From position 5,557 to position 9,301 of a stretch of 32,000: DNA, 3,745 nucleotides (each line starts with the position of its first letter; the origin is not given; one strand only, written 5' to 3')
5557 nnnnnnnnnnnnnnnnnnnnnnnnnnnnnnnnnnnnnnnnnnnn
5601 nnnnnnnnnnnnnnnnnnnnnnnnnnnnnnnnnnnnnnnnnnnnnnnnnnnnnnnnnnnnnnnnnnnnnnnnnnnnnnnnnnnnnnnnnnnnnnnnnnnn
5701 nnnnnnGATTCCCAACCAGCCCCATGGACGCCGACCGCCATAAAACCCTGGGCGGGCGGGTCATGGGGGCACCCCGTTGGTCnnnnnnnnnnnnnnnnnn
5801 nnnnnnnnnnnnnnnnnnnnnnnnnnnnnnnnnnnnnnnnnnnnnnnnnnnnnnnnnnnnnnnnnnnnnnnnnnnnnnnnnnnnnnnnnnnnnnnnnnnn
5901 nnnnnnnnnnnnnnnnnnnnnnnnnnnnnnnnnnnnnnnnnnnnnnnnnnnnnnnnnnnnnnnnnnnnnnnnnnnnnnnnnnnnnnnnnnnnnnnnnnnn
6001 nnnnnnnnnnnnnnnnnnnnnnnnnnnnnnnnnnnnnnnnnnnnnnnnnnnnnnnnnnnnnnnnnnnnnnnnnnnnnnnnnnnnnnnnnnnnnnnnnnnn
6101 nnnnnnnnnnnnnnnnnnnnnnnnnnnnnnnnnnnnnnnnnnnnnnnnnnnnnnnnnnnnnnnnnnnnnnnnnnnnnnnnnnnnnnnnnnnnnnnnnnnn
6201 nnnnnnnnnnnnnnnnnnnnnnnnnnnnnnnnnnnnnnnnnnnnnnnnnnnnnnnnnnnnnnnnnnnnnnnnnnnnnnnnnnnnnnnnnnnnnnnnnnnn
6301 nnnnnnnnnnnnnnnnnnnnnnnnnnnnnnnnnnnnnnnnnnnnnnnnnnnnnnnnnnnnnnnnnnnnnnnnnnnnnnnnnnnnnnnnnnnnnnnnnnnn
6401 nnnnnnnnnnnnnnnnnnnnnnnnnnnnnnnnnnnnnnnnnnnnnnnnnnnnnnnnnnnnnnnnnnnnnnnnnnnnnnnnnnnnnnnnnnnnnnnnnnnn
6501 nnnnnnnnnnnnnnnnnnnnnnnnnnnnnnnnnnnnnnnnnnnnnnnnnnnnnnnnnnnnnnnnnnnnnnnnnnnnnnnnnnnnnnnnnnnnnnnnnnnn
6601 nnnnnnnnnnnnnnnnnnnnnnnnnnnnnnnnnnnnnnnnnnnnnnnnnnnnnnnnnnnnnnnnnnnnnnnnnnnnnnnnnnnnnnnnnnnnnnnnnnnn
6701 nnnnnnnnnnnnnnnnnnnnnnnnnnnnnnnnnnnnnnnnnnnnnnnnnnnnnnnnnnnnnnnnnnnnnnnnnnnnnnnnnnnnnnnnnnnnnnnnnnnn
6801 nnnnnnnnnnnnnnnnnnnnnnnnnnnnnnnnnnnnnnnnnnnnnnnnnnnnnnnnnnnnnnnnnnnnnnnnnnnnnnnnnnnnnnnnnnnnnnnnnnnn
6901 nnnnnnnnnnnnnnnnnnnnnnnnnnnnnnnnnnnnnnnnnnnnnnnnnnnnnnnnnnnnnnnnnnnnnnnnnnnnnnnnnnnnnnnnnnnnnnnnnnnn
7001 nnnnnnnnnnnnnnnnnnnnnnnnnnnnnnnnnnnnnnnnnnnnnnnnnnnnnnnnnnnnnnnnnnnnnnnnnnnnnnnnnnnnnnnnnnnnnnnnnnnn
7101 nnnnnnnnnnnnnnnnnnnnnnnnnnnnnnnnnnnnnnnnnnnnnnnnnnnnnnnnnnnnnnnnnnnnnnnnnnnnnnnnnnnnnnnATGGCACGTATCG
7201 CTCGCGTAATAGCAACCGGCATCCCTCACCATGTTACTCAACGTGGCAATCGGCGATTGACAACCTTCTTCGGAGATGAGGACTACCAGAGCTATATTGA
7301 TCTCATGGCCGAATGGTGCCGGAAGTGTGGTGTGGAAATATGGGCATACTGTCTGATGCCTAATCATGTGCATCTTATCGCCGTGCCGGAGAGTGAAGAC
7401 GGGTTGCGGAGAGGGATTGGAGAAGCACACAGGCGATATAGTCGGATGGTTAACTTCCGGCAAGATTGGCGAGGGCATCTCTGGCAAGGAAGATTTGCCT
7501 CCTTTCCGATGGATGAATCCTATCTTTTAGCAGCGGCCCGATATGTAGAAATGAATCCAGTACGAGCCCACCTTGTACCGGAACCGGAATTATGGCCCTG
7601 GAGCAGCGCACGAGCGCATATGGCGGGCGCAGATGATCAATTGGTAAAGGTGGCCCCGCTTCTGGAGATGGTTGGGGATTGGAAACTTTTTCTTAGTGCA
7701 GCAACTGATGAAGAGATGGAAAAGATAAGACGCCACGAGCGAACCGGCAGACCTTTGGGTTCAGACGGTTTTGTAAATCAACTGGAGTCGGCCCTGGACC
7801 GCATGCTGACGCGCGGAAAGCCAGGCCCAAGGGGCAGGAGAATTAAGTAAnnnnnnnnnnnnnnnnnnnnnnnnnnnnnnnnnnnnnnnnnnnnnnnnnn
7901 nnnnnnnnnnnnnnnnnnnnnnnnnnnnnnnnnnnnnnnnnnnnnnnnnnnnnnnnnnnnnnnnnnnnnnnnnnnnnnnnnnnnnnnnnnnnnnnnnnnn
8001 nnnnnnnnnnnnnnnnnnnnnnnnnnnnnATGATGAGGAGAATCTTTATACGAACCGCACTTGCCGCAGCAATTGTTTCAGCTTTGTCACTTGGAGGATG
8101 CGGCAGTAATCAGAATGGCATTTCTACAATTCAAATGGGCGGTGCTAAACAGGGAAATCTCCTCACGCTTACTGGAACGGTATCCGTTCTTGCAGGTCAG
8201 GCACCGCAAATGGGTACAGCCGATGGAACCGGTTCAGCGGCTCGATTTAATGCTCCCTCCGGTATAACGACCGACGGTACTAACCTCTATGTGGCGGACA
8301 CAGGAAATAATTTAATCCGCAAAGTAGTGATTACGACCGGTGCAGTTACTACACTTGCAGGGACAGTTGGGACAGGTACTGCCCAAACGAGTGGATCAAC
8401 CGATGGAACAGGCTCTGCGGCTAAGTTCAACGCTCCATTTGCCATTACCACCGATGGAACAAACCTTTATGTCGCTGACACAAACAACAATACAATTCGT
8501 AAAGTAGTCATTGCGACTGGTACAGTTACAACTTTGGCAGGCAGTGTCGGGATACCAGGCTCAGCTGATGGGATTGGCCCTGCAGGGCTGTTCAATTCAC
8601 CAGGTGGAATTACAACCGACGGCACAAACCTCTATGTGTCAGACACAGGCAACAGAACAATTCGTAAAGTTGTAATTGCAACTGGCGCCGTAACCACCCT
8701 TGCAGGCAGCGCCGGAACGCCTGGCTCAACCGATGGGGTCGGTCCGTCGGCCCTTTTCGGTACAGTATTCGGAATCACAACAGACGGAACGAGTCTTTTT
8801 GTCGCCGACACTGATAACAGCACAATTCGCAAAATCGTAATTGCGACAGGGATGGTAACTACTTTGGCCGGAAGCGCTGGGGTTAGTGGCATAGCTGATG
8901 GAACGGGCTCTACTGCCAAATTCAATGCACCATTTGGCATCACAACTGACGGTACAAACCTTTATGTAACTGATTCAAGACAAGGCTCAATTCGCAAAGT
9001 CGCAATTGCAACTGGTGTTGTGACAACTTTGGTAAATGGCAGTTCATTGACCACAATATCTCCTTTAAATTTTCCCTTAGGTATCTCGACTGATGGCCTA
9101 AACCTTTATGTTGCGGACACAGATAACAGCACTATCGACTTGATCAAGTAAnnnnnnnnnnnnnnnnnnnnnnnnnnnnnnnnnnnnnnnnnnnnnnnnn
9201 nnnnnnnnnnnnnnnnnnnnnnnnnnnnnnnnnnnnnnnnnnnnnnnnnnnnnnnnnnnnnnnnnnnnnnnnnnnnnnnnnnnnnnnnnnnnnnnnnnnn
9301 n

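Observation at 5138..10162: Three homologous 58-73 bp imperfect palindromes with integron attC architecture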

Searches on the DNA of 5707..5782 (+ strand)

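Call 73: build_rna_model(alignment_id=A5, structure=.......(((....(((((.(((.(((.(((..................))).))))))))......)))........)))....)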
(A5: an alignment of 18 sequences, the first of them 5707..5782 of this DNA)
Model R2 built from alignment A5 (18 sequences, 85 columns); structure: as given.
model positions 74; base pairs 17; branch points 0; effective number of sequences 4.54; information 0.763 bits per position. Calibrated on 0.2 Mb of random sequence (short: E-values are rough).
structure used (alignment columns):
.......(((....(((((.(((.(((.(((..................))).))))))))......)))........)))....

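Call 74: search_with_rna_model(model_id=R2, source=window, filters=off, max_evalue=10, show_alignments=6)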
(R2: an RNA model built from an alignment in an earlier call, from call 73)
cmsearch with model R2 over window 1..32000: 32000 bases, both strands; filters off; matches with E-value up to 10: 15.
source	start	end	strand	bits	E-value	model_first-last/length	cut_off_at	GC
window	10094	10162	+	86.7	9.4e-19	1-74/74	no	0.62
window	5707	5782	+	69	1.5e-14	1-74/74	no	0.68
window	24633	24679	-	10.1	1.2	1-74/74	no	0.66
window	19872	19952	-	8.9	2.3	1-74/74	no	0.57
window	23759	23798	-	8.8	2.5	1-74/74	no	0.52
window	4182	4256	+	8.6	2.7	1-74/74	no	0.56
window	5137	5195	+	8.2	3.4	1-74/74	no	0.58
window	4678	4711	+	8.1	3.7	1-74/74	no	0.56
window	22442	22468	-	7.7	4.6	1-74/74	no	0.52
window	9174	9248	+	7.6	4.7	1-74/74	no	0.65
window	13865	13905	+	7.4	5.3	1-74/74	no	0.68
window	25676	25734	-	7.1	6.3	1-74/74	no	0.54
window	5261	5283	-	7.1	6.4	1-74/74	no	0.43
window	5023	5054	+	6.9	6.9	1-74/74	no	0.41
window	5048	5081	-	6.5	8.9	1-74/74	no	0.47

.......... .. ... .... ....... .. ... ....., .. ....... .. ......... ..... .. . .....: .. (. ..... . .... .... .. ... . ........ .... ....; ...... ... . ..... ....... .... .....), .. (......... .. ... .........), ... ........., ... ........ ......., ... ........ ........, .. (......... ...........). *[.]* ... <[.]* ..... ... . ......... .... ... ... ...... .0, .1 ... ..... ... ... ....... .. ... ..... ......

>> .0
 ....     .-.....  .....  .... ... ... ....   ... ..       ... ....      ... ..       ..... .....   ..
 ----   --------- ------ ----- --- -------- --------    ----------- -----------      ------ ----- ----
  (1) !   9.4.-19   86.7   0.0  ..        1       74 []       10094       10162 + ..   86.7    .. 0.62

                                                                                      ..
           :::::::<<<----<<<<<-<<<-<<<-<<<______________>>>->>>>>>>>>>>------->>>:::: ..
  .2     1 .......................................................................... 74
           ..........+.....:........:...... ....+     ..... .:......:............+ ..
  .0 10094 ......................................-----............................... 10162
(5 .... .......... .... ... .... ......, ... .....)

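Call 76: search_with_rna_model(model_id=R2, sources=[L004, L005, L006, L007, L008, L009, L010, L011, L032, L034], filters=off, max_evalue=1, show_alignments=0)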
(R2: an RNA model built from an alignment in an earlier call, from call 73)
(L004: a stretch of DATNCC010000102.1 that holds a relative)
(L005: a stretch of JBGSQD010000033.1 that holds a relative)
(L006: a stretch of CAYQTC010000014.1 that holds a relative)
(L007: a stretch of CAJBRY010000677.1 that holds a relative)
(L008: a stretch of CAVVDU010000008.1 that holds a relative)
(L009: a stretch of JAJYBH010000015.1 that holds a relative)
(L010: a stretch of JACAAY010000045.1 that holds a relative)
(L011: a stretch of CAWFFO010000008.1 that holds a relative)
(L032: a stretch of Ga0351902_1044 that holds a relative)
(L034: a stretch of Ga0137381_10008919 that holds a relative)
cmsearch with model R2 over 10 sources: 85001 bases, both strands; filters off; matches with E-value up to 1: 24.
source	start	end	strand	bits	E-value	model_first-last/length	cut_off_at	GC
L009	5746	5814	+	88.4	9.9e-19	1-74/74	no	0.67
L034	6388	6456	-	86.2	3.3e-18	1-74/74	no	0.67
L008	2072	2140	-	85.7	4.4e-18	1-74/74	no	0.67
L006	7654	7722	-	84.3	9.4e-18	1-74/74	no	0.65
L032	9669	9737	-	83.6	1.3e-17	1-74/74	no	0.61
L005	4180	4254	+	82.1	3e-17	1-74/74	no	0.63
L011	3041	3109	+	79.8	1.1e-16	1-74/74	no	0.59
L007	3012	3081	+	79.2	1.5e-16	1-74/74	no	0.69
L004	5604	5672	+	78.4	2.3e-16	1-74/74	no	0.67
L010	708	776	-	60.6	3.8e-12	1-74/74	no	0.58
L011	5412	5485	+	56.5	3.6e-11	1-74/74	no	0.61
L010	4803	4883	-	40.1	2.6e-07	1-74/74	no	0.67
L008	784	848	-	29.7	7.4e-05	1-74/74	no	0.51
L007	525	590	+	29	0.00011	1-74/74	no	0.59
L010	3852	3914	-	26.8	0.00037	1-74/74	no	0.59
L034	5851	5907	-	24.3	0.0015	1-74/74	no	0.65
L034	7465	7519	-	23.4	0.0024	1-74/74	no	0.64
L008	5619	5689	-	21.3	0.0072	1-74/74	no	0.65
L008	7676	7743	-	17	0.076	1-74/74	no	0.69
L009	7804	7864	+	15.2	0.2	1-74/74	no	0.61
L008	6643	6696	-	14.8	0.25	1-74/74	no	0.59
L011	70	128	+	13.8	0.43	1-74/74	no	0.53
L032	2285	2312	-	13.3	0.57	1-74/74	no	0.5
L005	1466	1499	-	12.4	0.92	1-74/74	no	0.53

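Call 78: search_with_rna_model(model_id=R2, sources=[L013, L014, L016, L017, L020, L023], filters=off, max_evalue=5, show_alignments=4)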
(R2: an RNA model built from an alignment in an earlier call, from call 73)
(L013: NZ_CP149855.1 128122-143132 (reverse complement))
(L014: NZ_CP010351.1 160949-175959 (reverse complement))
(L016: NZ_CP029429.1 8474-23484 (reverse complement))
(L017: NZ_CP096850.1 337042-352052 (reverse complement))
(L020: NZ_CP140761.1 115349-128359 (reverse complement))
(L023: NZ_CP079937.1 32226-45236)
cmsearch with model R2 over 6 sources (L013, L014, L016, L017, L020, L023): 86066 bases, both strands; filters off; matches with E-value up to 5: 14.
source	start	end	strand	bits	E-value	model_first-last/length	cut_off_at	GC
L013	3530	3595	+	13.9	0.42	1-74/74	no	0.65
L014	4417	4482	+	13.9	0.42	1-74/74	no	0.65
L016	4334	4399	+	13.9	0.42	1-74/74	no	0.65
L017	4212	4277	+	13.9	0.42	1-74/74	no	0.65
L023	1760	1825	+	13.9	0.42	1-74/74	no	0.65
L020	1829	1901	-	13.5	0.51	1-74/74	no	0.59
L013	403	470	+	13.2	0.62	1-74/74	no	0.69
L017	358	423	-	11.6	1.4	1-74/74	no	0.65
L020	3378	3440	-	10.5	2.7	1-74/74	no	0.62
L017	9272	9315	-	10.2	3.1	1-74/74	no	0.59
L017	12989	13018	-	9.8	3.8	1-74/74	no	0.6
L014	10558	10591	-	9.6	4.4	1-74/74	no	0.44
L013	10072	10105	-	9.5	4.6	16-59/74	no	0.76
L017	12677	12713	-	9.3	5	1-74/74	no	0.54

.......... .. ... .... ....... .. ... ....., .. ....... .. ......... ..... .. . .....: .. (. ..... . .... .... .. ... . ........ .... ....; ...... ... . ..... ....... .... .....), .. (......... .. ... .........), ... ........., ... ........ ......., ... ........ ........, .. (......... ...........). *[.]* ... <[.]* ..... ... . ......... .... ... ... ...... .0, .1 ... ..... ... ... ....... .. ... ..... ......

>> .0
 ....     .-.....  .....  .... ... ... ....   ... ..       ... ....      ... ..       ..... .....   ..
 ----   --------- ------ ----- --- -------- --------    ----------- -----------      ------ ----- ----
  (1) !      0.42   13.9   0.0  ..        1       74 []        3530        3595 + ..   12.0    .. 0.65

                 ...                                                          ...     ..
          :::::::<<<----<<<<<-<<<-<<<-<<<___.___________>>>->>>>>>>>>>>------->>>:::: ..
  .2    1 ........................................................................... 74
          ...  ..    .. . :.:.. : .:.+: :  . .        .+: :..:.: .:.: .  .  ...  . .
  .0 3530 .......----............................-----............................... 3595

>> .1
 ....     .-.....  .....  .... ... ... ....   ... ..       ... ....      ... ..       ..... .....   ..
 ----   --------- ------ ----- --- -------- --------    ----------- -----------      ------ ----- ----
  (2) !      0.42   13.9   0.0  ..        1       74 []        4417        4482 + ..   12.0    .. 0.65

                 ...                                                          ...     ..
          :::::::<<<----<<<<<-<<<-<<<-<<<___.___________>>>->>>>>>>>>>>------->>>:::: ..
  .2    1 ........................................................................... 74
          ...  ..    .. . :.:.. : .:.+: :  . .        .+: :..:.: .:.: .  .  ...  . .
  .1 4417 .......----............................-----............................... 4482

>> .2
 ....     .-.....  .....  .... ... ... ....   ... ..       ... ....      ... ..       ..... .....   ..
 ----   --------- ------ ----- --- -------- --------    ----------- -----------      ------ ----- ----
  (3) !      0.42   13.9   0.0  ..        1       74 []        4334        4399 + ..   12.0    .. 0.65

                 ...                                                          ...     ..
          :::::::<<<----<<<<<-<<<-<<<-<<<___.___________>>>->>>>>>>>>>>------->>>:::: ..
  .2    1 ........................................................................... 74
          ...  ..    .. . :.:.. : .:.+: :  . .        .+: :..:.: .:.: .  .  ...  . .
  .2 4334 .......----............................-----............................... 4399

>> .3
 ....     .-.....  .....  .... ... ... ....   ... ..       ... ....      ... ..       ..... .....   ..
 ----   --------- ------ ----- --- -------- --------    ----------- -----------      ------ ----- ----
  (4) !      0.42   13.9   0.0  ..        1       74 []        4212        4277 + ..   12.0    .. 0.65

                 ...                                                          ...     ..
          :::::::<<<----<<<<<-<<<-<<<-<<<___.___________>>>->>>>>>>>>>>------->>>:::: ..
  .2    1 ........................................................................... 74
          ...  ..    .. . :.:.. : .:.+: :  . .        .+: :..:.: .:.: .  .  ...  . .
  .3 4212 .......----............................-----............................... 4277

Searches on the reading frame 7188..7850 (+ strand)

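Call 14: search_protein_families(library=pfam, proteins=[window:7188-7850:+], max_evalue=0.01)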
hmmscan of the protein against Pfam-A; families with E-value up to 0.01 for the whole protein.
window:7188-7850:+ (220 aa): 1 family
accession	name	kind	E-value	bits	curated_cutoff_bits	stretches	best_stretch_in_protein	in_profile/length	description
PF01797.21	Y1_Tnp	-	1.9e-13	51.1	23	1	15-122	8-120/121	Transposase IS200 like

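Call 82: search_protein_families(library=ncbifam, proteins=[window:7188-7850:+], max_evalue=0.001)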
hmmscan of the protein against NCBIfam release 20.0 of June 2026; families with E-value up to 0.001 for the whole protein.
window:7188-7850:+ (220 aa): 1 family
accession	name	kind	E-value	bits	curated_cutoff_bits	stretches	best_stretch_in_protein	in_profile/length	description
NF047646.1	REP_Tyr_transpos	equivalog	2e-17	63.4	80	1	5-139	3-146/146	REP-associated tyrosine transposase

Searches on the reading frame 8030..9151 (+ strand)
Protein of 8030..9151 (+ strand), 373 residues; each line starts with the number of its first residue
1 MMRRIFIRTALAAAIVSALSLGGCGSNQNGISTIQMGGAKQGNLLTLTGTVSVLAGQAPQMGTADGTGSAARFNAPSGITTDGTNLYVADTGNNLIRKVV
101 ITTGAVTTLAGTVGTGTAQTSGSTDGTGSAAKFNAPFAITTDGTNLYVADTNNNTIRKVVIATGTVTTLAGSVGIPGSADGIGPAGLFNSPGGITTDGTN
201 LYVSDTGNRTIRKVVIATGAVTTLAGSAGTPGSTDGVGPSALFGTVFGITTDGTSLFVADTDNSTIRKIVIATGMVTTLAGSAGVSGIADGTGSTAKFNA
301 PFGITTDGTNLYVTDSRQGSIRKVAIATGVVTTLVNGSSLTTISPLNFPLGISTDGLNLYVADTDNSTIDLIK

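Call 14: search_protein_families(library=pfam, proteins=[window:8030-9151:+], max_evalue=0.01)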
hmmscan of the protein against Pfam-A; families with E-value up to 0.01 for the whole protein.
window:8030-9151:+ (373 aa): 4 families
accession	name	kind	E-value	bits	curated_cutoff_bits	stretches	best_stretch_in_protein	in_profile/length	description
PF01436.27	NHL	-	8.3e-20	70.2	20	0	346-369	1-25/28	NHL repeat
PF08450.18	SGL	-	1.1e-08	35.4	26.3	0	193-280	140-231/246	SMP-30/Gluconolactonase/LRE-like region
PF25021.1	TEN_NHL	-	1.7e-07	31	27.1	1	83-159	271-356/357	Teneurin NHL domain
PF16460.11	Phage_TTP_11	-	8.4e-06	26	28.4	0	139-164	3-28/154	Phage tail tube, TTP, lambda-like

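Call 82: search_protein_families(library=ncbifam, proteins=[window:8030-9151:+], max_evalue=0.001)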
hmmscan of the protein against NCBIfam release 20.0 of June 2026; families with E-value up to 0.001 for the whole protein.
window:8030-9151:+ (373 aa): 3 families
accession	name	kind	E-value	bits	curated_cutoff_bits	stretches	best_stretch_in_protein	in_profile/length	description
NF038015.2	AztD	exception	6.7e-05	21.8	400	0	138-168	310-340/356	zinc metallochaperone AztD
NF008258.1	PRK11028.1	equivalog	8.7e-05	21.8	370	0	71-121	228-279/330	6-phosphogluconolactonase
TIGR02571.1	ComEB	equivalog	0.00041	20.3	219.45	0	300-331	79-110/151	ComE operon protein 2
